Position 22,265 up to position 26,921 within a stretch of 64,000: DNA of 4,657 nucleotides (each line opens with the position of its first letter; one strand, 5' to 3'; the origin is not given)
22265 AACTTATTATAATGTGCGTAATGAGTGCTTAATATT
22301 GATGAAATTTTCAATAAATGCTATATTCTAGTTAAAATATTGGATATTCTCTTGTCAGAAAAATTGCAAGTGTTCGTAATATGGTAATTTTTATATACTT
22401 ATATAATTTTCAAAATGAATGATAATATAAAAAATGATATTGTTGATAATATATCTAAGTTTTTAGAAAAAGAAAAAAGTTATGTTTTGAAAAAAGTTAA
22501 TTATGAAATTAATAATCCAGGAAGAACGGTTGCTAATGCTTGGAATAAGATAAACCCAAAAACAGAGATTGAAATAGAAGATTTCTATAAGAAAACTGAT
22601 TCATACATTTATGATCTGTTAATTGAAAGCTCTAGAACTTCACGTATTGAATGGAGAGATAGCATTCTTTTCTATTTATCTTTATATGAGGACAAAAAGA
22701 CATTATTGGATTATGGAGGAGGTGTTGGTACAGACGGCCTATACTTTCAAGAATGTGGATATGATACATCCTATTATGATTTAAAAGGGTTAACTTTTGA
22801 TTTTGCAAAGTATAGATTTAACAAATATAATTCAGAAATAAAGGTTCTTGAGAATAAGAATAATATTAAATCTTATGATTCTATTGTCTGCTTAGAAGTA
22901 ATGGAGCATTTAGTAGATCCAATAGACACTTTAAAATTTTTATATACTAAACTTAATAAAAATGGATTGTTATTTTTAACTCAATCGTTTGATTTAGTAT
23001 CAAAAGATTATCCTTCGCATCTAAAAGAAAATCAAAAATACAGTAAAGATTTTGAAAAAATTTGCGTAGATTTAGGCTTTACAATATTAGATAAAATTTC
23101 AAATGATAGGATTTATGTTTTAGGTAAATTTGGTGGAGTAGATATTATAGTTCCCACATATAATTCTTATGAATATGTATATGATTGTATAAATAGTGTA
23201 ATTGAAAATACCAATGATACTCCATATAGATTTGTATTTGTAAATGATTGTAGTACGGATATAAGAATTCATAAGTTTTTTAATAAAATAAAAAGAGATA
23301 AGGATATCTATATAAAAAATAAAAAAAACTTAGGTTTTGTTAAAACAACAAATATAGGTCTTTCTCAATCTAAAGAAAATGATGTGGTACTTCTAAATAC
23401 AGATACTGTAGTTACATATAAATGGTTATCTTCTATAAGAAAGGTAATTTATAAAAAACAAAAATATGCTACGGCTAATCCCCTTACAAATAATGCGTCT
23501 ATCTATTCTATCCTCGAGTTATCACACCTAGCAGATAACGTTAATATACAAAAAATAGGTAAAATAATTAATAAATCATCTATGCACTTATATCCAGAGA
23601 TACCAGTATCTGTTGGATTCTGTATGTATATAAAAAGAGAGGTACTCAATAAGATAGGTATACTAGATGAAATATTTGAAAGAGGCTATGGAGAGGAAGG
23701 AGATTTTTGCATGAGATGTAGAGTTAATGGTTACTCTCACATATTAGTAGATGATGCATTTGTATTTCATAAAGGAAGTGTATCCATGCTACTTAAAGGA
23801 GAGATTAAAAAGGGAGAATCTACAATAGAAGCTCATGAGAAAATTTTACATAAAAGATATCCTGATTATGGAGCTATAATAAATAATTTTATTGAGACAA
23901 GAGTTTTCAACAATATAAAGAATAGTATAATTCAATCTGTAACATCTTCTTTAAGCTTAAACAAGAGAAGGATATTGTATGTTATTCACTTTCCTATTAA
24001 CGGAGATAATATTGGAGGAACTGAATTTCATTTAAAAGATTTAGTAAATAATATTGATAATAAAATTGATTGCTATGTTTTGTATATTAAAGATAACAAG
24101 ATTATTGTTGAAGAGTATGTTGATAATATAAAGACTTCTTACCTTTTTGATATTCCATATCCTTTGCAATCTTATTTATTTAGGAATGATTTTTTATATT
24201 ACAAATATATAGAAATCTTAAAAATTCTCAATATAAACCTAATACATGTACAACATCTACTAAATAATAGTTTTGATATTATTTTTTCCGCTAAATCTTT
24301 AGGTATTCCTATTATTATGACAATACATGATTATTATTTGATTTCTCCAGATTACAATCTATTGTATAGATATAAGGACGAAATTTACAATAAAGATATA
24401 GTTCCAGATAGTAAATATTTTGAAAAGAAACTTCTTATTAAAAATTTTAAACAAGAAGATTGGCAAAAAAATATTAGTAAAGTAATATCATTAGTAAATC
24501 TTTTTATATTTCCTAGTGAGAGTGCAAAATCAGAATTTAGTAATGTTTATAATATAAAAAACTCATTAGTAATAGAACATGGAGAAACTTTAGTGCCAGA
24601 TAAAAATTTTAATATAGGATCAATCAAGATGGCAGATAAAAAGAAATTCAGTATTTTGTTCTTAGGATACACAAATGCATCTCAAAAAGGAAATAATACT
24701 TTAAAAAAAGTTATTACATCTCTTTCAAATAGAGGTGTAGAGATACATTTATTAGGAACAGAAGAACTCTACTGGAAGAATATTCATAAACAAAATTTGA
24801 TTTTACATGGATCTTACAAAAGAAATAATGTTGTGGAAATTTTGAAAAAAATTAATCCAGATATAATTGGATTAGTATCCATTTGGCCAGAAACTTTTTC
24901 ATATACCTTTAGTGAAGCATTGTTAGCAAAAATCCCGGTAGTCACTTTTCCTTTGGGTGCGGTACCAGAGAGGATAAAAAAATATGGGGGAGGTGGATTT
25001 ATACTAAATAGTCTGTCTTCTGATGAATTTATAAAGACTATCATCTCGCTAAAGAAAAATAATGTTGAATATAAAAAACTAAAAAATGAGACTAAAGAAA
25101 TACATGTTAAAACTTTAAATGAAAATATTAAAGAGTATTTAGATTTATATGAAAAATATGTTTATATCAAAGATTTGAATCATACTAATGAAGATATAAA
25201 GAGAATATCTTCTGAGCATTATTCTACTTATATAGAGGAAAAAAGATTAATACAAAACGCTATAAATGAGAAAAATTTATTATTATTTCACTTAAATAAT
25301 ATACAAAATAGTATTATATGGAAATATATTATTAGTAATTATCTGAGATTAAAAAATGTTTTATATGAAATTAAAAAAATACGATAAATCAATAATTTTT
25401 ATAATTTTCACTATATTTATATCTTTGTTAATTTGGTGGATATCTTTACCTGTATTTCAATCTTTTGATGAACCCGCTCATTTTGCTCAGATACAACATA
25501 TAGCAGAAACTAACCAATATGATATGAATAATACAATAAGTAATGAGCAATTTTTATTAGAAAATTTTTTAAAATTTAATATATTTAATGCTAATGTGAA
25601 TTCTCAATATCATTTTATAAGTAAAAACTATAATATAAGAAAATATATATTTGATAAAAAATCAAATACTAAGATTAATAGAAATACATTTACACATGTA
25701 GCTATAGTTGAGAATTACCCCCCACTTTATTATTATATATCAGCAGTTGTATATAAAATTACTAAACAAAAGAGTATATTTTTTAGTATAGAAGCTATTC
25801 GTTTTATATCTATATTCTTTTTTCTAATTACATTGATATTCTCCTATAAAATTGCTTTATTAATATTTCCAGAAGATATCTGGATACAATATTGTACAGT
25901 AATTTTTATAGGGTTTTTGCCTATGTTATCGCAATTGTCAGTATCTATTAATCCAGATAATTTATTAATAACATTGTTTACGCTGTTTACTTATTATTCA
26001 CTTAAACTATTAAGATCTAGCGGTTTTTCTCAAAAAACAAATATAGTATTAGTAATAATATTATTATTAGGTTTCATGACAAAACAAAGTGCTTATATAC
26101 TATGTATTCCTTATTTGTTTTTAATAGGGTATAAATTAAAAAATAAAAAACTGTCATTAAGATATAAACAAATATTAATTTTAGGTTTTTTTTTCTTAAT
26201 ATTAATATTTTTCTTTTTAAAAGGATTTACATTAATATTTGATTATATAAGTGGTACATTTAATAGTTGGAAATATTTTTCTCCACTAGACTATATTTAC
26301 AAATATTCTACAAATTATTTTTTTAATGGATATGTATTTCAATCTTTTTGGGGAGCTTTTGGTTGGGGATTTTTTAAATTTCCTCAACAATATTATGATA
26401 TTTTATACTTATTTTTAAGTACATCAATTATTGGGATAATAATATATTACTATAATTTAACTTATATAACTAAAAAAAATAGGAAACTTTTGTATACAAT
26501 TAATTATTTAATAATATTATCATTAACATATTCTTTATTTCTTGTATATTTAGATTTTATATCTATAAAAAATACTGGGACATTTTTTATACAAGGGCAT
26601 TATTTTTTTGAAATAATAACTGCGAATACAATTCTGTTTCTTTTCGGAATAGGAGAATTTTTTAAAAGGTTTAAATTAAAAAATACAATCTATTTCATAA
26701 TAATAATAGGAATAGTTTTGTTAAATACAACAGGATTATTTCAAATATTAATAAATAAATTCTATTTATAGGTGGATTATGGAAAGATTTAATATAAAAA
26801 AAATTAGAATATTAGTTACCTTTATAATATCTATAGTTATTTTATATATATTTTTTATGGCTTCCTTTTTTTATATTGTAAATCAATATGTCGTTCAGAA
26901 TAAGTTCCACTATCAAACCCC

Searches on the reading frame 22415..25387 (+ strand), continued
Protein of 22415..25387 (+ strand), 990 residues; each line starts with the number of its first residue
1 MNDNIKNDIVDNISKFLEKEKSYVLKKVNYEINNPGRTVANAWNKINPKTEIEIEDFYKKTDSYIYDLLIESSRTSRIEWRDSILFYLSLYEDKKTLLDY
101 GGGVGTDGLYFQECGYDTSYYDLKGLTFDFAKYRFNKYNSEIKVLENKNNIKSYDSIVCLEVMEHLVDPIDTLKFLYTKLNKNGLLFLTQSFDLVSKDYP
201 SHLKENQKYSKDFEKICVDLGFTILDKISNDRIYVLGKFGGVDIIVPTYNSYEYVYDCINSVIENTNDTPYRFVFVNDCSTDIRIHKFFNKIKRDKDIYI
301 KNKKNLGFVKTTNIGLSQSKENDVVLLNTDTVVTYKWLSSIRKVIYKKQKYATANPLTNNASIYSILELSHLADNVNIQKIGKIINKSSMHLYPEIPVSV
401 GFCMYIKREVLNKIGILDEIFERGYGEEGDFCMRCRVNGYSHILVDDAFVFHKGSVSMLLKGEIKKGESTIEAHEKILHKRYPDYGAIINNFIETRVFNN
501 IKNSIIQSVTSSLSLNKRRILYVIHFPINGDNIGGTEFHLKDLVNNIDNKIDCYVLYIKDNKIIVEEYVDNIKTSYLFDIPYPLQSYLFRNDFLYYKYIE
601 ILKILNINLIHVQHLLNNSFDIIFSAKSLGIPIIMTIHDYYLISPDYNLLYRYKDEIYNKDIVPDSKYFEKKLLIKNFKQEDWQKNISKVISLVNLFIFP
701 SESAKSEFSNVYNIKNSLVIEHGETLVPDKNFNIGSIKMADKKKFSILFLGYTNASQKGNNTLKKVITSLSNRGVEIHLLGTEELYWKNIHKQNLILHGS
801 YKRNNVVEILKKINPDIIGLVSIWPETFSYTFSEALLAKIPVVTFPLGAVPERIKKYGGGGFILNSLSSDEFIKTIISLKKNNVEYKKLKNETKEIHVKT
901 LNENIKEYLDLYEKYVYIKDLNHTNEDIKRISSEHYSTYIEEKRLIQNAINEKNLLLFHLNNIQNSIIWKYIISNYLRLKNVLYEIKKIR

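Call 56: predict_structure(alignment_id=A2)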
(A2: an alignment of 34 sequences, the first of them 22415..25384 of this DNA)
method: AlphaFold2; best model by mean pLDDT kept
length: 990 residues; sequences in the alignment: 34
mean_pLDDT: 90.3   pTM: 0.82
mean pLDDT of the five models: 90.3, 90.0, 87.4, 87.2, 87.3
residues with pLDDT >= 90: 683; 70-90: 262; 50-70: 44; < 50: 1
segments of 3 or more residues with pLDDT < 50: none
pLDDT, mean of each block of 10 residues (from residue 1): 92 97 97 91 93 93 94 93 97 96 95 98 96 96 95 97 89 97 96 81 89 95 96 96 95 94 97 96 95 96 93 95 95 96 97 94 85 87 93 91 93 96 89 96 96 70 69 90 93 89 92 89 92 84 92 94 94 93 84 95 94 90 96 93 90 87 90 89 93 95 91 92 79 83 94 87 91 94 85 86 88 95 78 92 92 91 93 95 93 91 93 83 74 89 78 69 62 73 66
secondary structure, 60 per line:
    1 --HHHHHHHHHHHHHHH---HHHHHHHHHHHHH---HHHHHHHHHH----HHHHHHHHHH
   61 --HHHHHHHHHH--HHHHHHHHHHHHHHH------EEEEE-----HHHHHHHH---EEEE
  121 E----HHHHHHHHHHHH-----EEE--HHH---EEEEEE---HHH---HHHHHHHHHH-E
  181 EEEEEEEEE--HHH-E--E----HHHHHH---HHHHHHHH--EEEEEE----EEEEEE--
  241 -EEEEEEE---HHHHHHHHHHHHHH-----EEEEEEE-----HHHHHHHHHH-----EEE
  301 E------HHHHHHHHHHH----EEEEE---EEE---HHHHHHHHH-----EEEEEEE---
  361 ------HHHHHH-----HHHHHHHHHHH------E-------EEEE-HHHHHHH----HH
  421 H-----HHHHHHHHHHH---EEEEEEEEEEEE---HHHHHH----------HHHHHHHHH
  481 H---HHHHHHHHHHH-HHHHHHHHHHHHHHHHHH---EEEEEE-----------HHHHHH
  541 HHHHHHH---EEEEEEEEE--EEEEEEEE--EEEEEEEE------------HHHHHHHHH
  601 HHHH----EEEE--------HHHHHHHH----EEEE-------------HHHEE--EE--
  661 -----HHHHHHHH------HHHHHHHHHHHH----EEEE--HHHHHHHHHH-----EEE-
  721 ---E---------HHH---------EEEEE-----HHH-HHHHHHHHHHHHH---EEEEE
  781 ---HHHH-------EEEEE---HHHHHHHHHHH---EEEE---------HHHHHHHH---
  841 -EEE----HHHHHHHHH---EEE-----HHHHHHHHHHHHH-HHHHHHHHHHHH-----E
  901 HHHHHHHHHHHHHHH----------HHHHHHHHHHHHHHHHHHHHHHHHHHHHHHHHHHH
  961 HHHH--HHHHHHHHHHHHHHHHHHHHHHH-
elements in order (helices of 4 or more, strands of 3 or more residues): H3-17 H21-33 H37-46 H51-60 H63-72 H75-89 E96-100 H106-113 E117-121 H126-137 E143-145 E154-159 H169-178 E180-189 H204-209 H213-220 E223-228 E233-238 E242-248 H252-265 E271-277 H283-292 E298-301 H308-318 E323-327 E331-333 H337-345 E351-357 H367-372 H378-388 E403-406 H408-414 H427-437 E441-452 H456-461 H472-481 H485-495 H497-514 E518-523 H535-547 E551-559 E562-569 E572-579 H592-604 E609-612 H621-628 E633-636 H666-673 H680-691 E696-699 H702-711 E717-719 E746-750 H760-772 E776-780 H784-787 E795-799 H803-813 E817-820 H830-837 E842-844 H849-857 E861-863 H869-881 H883-894 H901-915 H926-964 H967-989
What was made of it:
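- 22415..25387 (+): MT-GT2-GT4 fusion (990 aa): helical bundle 1-89, SAM methyltransferase 96-238 (motif I D99-x-G-x-G-x-G105), GT2 242-460, helical linker 472-514, GT-B 518-915, C-terminal helices 926-989. Candidate polymerase with a built-in cap methyltransferase (inferred). AF2 model has pLDDT 90.3 (call 56).
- On Terminator-dependent (capped) ABC pathway: The only long helices are C-terminal (926-964 and 967-989, pLDDT 62-78), and their role is unknown (call 56).
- On WsaE-like methyltransferase-glycosyltransferase fusion: Confident three-module model (call 56).
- No coiled-coil ruler separates the methyltransferase from the GT modules (call 56).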

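Call 59: fold_search(model_id=the predicted structure, library=pdb)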
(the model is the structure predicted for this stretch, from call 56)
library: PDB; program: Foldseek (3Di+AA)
matches with E <= 10: 1938; with E <= 0.001: 994
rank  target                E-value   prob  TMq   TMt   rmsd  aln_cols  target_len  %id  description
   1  8dqd                  6.3e-13  1.00  0.29  0.69   5.8       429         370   16  Structure of the Campylobacter concisus glycosyltransferase PglA (released 2024-01-17)
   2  7mi0                  6.3e-13  1.00  0.28  0.66   6.8       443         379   16  Crystal Structure of Glycosyltransferase from Rickettsia africae ESF-5 (released 2021-04-28)
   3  3d1j                  7.5e-13  1.00  0.26  0.49   9.4       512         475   10  Crystal Structure of E.coli GS mutant dmGS(C7S;C408S) (released 2009-03-24)
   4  5d01_B                1.2e-12  1.00  0.29  0.71   5.7       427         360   16  Crystal structure of BshA from B. subtilis complexed with N-acetylglucosaminyl-malate (released 2016-09-07)
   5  6eji_A                1.2e-12  1.00  0.26  0.65   7.6       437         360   16  Structure of a glycosyltransferase (released 2018-02-07)
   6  6d9t                  1.8e-12  1.00  0.28  0.68   6.8       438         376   16  BshA from Staphylococcus aureus complexed with UDP (released 2019-05-08)
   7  8uag                  1.8e-12  1.00  0.29  0.55   7.7       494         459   13  Sucrose-phosphate synthase-like protein from Leishmania major (released 2024-12-18)
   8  8dvz                  2.3e-12  1.00  0.29  0.69   5.9       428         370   14  Structure of the Campylobacter concisus glycosyltransferase PglA R282V variant (released 2024-01-17)
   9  4xsu_A                2.4e-12  1.00  0.27  0.67   5.8       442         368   15  Crystal structure of Anabaena Alr3699/HepE in complex with UDP and glucose (released 2016-01-13)
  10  4wac                  3.7e-12  1.00  0.25  0.47  10.5       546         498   11  Crystal Structure of TarM (released 2015-02-25)
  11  3cop                  3.9e-12  1.00  0.26  0.50   9.3       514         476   10  Crystal Structure of E.coli GS mutant E377A in complex with ADP and acceptor analogue HEPPSO (released 2009-03-24)
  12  6kih_B                4.1e-12  1.00  0.29  0.65   5.9       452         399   12  Sucrose-phosphate synthase (tll1590) from Thermosynechococcus elongatus (released 2020-05-27)
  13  8dvw                  5.8e-12  1.00  0.28  0.68   6.0       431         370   16  Structure of the Campylobacter concisus glycosyltransferase PglA R203Q (released 2024-01-17)
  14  2qzs                  5.8e-12  1.00  0.27  0.51   8.1       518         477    9  Crystal Structure of Wild-type E.coli GS in complex with ADP and Glucose(wtGSb) (released 2008-09-09)
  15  7qsg_A                6.4e-12  1.00  0.28  0.65   6.5       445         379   15  Methylmannose polysaccharide mannosyltransferase from M. hassiacum (released 2023-01-25)
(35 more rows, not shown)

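Call 60: find_related_loci(query=A2, collection=metagenome_contigs, flank=10000)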
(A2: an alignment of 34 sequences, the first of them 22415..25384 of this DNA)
Query A2 (990 aa) in metagenome_contigs; peptide patterns used: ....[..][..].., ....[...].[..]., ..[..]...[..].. (x = any residue, [..] = any of these).
600 stretches matched a pattern (row limit reached: there are more); 579 encode a relative of the query (tblastn E <= 1e-3); the best 80 are kept; 80 distinct loci.
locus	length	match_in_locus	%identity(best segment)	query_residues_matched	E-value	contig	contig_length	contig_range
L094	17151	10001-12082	35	221-923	9e-131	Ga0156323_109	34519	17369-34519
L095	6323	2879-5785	33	3-912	3e-124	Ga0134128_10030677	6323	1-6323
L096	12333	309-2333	37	242-915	1e-109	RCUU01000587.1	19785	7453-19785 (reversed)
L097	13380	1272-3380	35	228-916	1e-106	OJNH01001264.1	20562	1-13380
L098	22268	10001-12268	33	242-981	1e-104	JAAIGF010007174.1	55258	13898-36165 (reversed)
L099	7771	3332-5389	35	242-916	4e-104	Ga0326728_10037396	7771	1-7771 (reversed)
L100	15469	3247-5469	32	241-987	2e-103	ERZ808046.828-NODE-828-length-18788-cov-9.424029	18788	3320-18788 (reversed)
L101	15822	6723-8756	32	242-913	3e-101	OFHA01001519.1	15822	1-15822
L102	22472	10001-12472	33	161-941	5e-100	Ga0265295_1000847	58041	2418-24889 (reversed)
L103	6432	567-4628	31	242-922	2e-98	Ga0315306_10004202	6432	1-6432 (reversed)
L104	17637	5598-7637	33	242-916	8e-98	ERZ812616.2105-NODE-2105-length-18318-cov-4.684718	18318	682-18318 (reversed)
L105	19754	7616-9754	33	213-932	2e-97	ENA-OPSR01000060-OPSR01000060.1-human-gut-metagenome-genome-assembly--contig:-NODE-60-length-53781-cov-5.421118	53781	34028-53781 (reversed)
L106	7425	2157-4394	31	196-916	4e-97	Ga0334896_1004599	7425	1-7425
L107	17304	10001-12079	34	242-933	1e-96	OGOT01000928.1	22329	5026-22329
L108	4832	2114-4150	33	242-929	2e-96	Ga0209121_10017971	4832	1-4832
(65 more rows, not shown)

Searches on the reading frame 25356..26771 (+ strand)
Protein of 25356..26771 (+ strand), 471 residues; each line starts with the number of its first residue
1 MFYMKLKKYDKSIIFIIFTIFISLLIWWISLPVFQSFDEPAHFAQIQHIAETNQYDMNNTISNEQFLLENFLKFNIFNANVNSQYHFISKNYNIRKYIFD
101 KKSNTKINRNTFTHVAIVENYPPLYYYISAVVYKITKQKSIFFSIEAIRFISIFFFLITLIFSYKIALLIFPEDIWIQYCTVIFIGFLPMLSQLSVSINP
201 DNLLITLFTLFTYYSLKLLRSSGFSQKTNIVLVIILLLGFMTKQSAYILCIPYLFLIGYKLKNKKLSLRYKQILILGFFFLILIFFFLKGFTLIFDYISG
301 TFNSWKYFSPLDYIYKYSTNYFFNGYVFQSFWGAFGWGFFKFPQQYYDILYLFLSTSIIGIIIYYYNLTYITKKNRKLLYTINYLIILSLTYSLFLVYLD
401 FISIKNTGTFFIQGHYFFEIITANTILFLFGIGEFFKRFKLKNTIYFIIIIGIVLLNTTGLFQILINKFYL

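Call 5: search_protein_families(library=pfam, proteins=[window:25356-26771:+], max_evalue=0.01)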
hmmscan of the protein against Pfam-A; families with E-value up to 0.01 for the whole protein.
window:25356-26771:+ (471 aa): 1 family
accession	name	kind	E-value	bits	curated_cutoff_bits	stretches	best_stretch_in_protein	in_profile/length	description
PF09913.15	DUF2142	-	1.2e-14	54.4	30.1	1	21-421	1-392/395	Predicted membrane protein (DUF2142)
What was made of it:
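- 25356..26771 (+): DUF2142 polytopic membrane protein (471 aa), overlapping the end of the 990-aa gene by 32 nt; probable extracytoplasmic partner (inferred). PF09913 at 54.4 bits (call 5).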

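Call 16: search_protein_families(library=ncbifam, proteins=[window:25356-26771:+], max_evalue=0.001)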
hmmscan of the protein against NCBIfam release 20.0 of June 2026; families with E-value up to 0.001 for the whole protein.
window:25356-26771:+ (471 aa): 0 families
